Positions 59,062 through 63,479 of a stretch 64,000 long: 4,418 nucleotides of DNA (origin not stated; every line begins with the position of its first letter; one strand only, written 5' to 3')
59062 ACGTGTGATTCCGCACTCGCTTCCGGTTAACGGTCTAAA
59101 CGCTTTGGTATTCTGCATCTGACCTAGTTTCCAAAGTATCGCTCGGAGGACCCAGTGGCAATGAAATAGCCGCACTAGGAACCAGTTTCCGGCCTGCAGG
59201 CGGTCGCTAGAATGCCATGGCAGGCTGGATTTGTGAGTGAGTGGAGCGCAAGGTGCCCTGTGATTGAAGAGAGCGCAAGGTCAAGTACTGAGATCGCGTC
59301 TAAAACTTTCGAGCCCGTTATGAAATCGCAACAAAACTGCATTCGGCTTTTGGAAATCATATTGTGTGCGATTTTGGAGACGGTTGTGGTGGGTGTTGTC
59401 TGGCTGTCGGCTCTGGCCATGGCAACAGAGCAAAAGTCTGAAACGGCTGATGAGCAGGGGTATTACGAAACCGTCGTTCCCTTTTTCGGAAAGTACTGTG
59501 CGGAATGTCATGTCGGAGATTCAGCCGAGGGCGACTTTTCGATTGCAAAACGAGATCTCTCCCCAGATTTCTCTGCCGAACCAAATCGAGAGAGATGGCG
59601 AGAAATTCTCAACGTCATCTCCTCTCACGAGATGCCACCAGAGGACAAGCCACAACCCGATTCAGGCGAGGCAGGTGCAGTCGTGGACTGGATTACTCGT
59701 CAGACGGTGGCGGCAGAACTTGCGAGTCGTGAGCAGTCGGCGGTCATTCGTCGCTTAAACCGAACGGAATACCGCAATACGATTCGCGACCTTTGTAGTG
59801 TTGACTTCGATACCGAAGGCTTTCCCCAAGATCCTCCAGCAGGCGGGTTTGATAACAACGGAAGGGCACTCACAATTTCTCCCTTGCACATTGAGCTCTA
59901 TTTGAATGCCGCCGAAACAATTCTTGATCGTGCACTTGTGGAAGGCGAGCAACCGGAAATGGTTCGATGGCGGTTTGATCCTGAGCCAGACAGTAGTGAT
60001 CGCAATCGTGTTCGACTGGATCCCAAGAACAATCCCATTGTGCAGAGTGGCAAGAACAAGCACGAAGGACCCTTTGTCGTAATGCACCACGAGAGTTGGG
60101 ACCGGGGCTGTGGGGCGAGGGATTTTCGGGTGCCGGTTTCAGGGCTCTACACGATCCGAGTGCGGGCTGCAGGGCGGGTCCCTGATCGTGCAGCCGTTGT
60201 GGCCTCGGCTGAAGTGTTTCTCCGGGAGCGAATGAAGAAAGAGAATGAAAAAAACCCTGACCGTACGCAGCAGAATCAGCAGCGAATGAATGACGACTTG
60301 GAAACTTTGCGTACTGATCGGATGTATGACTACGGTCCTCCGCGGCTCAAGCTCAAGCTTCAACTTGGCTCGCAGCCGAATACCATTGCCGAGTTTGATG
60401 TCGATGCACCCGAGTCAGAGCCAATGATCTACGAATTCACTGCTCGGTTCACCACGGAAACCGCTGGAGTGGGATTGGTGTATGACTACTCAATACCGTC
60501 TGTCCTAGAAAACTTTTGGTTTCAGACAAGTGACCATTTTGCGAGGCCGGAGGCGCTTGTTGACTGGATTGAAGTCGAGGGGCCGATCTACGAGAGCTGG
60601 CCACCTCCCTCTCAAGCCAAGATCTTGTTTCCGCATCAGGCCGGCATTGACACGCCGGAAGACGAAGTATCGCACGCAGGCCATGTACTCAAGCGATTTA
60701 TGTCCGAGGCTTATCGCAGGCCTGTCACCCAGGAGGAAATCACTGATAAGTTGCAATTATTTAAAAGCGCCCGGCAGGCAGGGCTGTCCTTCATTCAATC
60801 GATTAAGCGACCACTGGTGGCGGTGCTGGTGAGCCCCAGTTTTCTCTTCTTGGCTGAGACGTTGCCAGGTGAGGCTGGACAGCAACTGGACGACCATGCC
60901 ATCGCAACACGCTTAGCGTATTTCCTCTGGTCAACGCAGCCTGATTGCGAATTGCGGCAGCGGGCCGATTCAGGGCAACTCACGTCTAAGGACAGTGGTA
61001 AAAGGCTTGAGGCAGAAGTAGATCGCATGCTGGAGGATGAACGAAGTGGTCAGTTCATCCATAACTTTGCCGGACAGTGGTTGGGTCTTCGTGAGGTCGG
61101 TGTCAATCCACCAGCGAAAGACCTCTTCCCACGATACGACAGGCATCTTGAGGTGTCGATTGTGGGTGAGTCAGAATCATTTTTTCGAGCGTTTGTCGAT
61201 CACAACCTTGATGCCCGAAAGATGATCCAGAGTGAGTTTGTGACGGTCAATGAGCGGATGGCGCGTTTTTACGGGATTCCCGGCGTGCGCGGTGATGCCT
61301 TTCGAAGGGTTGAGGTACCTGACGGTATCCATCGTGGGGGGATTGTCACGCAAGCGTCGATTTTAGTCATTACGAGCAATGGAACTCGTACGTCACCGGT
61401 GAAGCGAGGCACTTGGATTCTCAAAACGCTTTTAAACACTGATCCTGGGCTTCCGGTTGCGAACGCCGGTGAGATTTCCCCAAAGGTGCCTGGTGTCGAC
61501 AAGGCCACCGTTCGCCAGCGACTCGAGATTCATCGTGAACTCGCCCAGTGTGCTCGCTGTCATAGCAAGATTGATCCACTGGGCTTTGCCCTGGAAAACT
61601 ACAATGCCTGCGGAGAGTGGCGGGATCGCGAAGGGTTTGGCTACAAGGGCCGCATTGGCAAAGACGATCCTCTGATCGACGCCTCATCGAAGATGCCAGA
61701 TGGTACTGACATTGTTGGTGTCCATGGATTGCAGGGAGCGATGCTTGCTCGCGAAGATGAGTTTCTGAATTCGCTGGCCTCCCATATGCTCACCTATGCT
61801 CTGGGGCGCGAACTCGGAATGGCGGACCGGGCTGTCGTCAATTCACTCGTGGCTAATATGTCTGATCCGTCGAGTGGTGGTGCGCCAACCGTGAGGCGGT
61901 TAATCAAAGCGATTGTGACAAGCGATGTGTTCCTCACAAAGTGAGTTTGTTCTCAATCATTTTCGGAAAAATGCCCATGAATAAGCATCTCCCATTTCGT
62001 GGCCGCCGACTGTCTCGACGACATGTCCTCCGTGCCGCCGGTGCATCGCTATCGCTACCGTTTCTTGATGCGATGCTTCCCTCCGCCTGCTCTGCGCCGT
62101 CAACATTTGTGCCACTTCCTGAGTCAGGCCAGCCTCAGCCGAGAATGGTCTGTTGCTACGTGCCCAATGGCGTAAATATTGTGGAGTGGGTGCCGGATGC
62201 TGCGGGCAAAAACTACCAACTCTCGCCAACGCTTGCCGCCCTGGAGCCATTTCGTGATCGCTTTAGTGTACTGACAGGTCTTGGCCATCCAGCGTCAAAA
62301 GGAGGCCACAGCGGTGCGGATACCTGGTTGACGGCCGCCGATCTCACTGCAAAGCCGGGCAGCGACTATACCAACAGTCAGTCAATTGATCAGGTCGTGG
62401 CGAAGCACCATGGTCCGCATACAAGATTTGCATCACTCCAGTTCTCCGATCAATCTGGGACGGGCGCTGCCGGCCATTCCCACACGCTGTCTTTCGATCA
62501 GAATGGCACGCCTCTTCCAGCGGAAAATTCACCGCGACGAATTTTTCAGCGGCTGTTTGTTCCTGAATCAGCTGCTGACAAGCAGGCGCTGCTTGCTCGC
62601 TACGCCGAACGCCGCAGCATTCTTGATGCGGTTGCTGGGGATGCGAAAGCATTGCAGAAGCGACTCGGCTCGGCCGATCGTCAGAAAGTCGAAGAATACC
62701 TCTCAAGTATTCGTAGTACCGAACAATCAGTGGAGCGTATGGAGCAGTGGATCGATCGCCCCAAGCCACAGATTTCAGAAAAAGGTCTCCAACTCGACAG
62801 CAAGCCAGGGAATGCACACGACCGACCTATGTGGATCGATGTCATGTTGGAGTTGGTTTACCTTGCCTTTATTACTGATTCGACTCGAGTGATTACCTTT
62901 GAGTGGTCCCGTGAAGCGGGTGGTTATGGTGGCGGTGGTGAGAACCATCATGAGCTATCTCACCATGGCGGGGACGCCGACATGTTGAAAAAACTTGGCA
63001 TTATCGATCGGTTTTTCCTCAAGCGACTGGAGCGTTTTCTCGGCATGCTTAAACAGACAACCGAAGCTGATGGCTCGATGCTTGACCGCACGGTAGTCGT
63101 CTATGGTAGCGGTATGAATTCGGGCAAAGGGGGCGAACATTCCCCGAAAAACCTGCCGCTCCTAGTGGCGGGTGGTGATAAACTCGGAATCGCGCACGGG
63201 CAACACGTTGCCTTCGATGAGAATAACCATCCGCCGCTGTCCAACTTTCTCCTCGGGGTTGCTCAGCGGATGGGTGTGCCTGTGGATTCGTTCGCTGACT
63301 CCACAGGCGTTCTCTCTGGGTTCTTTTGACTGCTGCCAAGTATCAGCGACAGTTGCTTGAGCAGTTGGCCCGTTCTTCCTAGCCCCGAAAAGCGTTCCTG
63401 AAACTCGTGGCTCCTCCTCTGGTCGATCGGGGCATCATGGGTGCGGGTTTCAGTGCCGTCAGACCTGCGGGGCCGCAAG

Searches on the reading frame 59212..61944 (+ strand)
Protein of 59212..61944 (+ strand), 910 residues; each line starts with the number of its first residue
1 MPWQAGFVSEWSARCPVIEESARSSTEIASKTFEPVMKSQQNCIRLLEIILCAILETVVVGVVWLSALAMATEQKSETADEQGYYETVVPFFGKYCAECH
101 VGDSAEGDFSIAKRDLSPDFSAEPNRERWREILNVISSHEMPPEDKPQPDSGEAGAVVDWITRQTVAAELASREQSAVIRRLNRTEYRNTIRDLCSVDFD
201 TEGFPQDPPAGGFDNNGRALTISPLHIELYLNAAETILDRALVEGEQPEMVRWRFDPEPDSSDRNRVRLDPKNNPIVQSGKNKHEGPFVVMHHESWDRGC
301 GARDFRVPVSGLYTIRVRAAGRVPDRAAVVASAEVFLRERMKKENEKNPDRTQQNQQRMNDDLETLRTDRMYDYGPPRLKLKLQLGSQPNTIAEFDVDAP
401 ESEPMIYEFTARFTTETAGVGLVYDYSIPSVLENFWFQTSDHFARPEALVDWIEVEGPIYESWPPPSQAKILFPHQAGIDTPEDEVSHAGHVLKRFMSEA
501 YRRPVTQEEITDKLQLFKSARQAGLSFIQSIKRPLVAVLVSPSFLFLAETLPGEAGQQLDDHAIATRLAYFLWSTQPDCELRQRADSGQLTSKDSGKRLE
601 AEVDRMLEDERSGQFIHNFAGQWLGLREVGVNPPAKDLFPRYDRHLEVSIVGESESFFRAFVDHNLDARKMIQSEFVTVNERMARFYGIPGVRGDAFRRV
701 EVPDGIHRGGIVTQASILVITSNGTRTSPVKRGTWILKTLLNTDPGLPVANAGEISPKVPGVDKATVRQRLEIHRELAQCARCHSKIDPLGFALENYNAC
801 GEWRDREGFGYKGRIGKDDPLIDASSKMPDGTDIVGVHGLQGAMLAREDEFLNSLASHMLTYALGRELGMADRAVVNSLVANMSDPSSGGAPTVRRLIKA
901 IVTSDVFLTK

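Call 13: search_protein_families(library=pfam, proteins=[window:59212-61944:+], max_evalue=0.001)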
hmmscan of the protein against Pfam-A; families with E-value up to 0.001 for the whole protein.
window:59212-61944:+ (910 aa): 7 families
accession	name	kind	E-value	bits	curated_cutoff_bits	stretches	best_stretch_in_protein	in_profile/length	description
PF07631.16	PSD4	-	6.9e-36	124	23.3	1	559-689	1-128/128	Protein of unknown function (DUF1592)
PF07627.16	PSCyt3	-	4.5e-31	107.5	27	1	708-807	1-98/98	Protein of unknown function (DUF1588)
PF07626.16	PSD3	-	3.8e-23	82.2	23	1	180-242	1-64/65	Protein of unknown function (DUF1587)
PF07637.16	PSD5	-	1e-18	67.9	34.2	1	491-549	4-62/62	Protein of unknown function (DUF1595)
PF07624.16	PSD2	-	4.3e-16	58.9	25.8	1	830-907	1-74/74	Protein of unknown function (DUF1585)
PF13442.11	Cytochrome_CBB3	-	5.5e-06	27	27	1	92-161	10-68/68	Cytochrome C oxidase, cbb3-type, subunit III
PF07635.16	PSCyt1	-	5.2e-05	24.2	22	1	96-145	1-59/59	Planctomycete cytochrome C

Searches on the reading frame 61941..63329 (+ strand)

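Call 13: search_protein_families(library=pfam, proteins=[window:61941-63329:+], max_evalue=0.001)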
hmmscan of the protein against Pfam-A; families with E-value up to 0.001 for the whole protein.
window:61941-63329:+ (462 aa): 1 family
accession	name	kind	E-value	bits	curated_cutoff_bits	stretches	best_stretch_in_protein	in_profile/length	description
PF07586.16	HXXSHH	-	9.9e-91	304.9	30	1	68-363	1-306/307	Protein of unknown function (DUF1552)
